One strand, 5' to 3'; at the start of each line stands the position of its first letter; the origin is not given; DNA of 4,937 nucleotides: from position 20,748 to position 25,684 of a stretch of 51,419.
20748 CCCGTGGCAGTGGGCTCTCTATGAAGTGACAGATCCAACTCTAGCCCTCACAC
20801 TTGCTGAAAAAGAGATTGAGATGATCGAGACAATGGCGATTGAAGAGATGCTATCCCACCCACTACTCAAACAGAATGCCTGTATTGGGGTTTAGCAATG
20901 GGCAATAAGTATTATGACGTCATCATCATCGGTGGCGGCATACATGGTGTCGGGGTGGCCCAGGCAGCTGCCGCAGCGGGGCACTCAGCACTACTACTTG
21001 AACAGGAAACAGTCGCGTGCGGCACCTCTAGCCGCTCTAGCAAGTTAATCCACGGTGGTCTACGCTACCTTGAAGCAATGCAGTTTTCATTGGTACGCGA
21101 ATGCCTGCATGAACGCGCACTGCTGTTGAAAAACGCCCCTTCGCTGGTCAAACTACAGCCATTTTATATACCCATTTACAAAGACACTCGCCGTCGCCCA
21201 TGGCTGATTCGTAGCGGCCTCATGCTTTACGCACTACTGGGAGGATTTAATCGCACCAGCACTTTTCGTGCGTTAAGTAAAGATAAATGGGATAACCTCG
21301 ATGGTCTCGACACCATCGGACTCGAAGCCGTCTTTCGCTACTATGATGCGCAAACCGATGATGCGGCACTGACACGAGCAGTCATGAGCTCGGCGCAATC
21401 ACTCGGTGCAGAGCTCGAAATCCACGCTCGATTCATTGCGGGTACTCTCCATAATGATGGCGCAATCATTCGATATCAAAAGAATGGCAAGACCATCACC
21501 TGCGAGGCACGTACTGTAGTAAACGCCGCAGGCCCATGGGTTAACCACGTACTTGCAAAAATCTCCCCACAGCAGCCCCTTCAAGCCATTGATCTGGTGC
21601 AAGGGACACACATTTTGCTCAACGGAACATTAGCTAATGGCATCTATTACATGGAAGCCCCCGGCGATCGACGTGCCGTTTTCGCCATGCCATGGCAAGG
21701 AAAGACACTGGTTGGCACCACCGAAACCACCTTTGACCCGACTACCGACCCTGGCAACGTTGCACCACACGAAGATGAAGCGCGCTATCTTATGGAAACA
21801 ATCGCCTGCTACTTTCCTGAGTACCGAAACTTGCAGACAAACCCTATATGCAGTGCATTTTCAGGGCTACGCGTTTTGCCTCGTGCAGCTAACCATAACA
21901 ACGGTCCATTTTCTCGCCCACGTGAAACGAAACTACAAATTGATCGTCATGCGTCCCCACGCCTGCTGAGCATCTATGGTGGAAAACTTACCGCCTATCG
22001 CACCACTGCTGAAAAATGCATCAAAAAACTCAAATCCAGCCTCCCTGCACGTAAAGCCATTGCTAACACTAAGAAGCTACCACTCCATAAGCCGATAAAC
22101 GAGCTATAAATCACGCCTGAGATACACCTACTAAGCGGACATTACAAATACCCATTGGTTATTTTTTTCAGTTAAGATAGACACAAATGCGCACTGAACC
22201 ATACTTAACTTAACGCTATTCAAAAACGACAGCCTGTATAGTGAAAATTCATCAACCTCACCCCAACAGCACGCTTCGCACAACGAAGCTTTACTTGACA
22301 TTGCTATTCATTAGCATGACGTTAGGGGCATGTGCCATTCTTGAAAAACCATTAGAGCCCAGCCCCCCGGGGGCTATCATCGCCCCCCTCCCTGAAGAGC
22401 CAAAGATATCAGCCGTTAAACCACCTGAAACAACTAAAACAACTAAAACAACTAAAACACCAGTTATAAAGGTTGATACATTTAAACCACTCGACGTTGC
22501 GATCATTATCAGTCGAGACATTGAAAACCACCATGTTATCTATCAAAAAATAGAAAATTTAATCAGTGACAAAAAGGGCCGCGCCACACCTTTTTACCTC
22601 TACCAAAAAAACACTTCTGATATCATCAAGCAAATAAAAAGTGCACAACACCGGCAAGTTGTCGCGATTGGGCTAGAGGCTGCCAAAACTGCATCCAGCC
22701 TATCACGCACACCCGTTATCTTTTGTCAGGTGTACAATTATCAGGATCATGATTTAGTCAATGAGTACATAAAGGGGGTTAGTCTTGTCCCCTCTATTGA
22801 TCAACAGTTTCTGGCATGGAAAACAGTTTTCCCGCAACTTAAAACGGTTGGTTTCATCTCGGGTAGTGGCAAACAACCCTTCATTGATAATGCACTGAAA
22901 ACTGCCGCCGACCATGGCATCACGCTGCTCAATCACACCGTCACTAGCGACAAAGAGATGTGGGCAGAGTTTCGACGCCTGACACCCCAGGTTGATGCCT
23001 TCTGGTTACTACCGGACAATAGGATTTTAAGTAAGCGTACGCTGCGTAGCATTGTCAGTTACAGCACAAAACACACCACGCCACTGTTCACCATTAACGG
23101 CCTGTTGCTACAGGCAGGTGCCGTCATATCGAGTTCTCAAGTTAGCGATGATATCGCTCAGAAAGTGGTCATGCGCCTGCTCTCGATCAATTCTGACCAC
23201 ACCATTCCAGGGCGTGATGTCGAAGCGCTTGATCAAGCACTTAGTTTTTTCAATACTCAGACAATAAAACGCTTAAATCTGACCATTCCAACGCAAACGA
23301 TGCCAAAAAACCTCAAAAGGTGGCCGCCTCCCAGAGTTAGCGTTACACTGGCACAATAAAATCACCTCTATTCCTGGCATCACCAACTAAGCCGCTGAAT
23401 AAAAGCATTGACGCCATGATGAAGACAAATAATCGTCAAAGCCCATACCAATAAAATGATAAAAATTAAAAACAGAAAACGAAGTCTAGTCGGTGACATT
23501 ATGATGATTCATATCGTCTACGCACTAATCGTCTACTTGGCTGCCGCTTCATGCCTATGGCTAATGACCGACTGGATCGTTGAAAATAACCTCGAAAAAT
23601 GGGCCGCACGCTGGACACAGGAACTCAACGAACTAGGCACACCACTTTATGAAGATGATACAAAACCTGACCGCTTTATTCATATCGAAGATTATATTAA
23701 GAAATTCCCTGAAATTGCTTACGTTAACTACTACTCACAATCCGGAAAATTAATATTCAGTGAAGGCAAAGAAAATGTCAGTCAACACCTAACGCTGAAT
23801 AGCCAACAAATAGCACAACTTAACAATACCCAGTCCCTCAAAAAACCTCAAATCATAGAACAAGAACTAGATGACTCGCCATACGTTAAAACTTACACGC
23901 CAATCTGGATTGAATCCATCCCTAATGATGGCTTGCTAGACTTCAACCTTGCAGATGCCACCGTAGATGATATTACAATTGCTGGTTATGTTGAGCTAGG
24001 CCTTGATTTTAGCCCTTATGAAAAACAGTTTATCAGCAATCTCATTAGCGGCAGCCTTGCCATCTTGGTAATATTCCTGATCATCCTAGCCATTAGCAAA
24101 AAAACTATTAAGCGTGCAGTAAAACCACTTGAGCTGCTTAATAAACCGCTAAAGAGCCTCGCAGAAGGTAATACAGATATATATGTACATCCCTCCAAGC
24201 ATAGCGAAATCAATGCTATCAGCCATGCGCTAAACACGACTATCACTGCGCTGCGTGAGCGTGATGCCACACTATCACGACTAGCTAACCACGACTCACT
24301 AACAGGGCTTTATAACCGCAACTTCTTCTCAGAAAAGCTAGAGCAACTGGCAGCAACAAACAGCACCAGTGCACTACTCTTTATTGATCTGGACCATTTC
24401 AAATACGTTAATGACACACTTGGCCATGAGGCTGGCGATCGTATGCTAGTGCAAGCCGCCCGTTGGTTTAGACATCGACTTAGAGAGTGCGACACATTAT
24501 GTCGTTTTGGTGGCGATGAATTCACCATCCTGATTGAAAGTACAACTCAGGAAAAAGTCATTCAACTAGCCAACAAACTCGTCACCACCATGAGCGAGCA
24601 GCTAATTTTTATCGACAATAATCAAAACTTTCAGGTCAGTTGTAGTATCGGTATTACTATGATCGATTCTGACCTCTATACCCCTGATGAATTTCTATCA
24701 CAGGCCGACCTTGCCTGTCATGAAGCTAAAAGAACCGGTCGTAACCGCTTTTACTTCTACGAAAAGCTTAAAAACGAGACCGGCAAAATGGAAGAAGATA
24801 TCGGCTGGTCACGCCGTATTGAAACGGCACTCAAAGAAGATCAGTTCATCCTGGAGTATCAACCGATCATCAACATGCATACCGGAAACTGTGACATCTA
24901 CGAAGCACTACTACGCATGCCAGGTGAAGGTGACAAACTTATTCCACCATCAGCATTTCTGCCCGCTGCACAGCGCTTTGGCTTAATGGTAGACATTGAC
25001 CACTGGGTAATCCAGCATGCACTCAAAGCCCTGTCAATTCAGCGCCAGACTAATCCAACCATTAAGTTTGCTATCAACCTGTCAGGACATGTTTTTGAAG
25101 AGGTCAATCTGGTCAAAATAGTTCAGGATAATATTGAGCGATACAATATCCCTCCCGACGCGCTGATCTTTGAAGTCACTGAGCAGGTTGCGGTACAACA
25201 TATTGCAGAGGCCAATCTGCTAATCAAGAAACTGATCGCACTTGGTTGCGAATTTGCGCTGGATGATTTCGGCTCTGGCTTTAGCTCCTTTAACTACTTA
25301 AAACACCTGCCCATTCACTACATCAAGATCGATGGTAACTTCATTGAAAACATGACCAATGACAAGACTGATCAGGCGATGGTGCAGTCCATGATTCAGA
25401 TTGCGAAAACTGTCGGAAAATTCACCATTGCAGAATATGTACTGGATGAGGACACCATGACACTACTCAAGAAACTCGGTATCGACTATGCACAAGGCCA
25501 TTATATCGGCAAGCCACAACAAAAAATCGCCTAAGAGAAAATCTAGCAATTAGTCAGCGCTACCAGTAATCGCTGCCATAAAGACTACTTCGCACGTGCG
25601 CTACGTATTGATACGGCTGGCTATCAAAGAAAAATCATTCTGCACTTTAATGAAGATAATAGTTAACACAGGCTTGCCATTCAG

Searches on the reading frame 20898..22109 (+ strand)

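Call 46: search_protein_families(library=ncbifam, proteins=[window:20898-22109:+], max_evalue=1e-10)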
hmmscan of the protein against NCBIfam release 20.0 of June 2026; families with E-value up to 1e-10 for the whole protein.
window:20898-22109:+ (403 aa): 6 families
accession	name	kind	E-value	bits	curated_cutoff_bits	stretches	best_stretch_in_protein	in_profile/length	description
NF008899.0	PRK12266.1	equivalog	1.1e-91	307.9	360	1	3-395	4-391/508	glycerol-3-phosphate dehydrogenase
NF009906.0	PRK13369.1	equivalog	1.8e-84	284.1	352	1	3-394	4-391/502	glycerol-3-phosphate dehydrogenase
NF033461.1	glycerol3P_ox_1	equivalog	2.1e-49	168.3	840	1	3-328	16-349/607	type 1 glycerol-3-phosphate oxidase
TIGR03377.1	glycerol3P_GlpA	equivalog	3.9e-33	114.8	552.8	1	7-397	1-376/530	anaerobic glycerol-3-phosphate dehydrogenase subunit GlpA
NF008313.0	PRK11101.1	equivalog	7.3e-20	71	425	1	6-80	9-82/548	anaerobic glycerol-3-phosphate dehydrogenase subunit A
NF033460.1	glycerol3P_ox_II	equivalog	6.4e-11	42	460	0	6-55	2-52/361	type 2 glycerol-3-phosphate oxidase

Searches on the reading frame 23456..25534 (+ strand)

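Call 46: search_protein_families(library=ncbifam, proteins=[window:23456-25534:+], max_evalue=1e-10)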
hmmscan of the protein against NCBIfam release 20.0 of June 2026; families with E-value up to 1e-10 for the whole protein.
window:23456-25534:+ (692 aa): 27 families (the best 25 are shown)
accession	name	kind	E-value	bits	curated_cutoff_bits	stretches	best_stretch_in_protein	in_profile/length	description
NF007298.0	PRK09776.1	equivalog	7e-100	335.5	1135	1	263-688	670-1097/1111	diguanylate cyclase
NF045675.1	PhdiestaseDibA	equivalog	3.4e-90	303.2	980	1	258-689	184-617/623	phosphodiesterase DibA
NF007474.0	PRK10060.1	equivalog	3.4e-78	263.5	782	1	261-688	221-645/663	cyclic di-GMP phosphodiesterase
NF053781.1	cdiGMPphdstlr2612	equivalog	4e-75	253.3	1600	1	269-687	832-1255/1268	Tlr1612 family c-di-GMP phosphodiesterase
NF008467.0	PRK11359.1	equivalog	1e-71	242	857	1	267-688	366-783/800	oxygen-sensing cyclic-di-GMP phosphodiesterase DosP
NF052458.1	PhdiestGepA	equivalog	5.9e-69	233.1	1200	1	204-687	351-831/840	phosphodiesterase GepA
NF008807.1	PRK11829.1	equivalog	3.6e-59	200.5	733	1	191-687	150-652/670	biofilm formation regulator HmsP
NF045673.1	c-di-GMPRcptLapD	equivalog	2.2e-53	181.6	1020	1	208-689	160-646/647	cyclic di-GMP receptor LapD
NF008281.1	PRK11059.1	equivalog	3.1e-51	174.4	663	1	192-689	130-631/633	RNase E specificity factor CsrD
NF007423.1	PRK09966.1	equivalog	4.2e-50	170.8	325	1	160-425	114-390/390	diguanylate cyclase DgcN/YfiN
TIGR00254.1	GGDEF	domain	2.4e-44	151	37.4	1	274-433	2-165/168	diguanylate cyclase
NF007135.0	PRK09581.1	equivalog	1.1e-39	136.5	474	1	264-433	279-453/457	PleD family two-component system response regulator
NF038266.1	diguan_SiaD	equivalog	5.1e-39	134.1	290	1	264-432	81-252/252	biofilm regulation diguanylate cyclase SiaD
NF007380.0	PRK09894.1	equivalog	5.8e-39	134.2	256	1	251-437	102-289/296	diguanylate cyclase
NF051473.1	DigCycDgcsShew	equivalog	6.8e-34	117.6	400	1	246-432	105-288/291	diguanylate cyclase DgcS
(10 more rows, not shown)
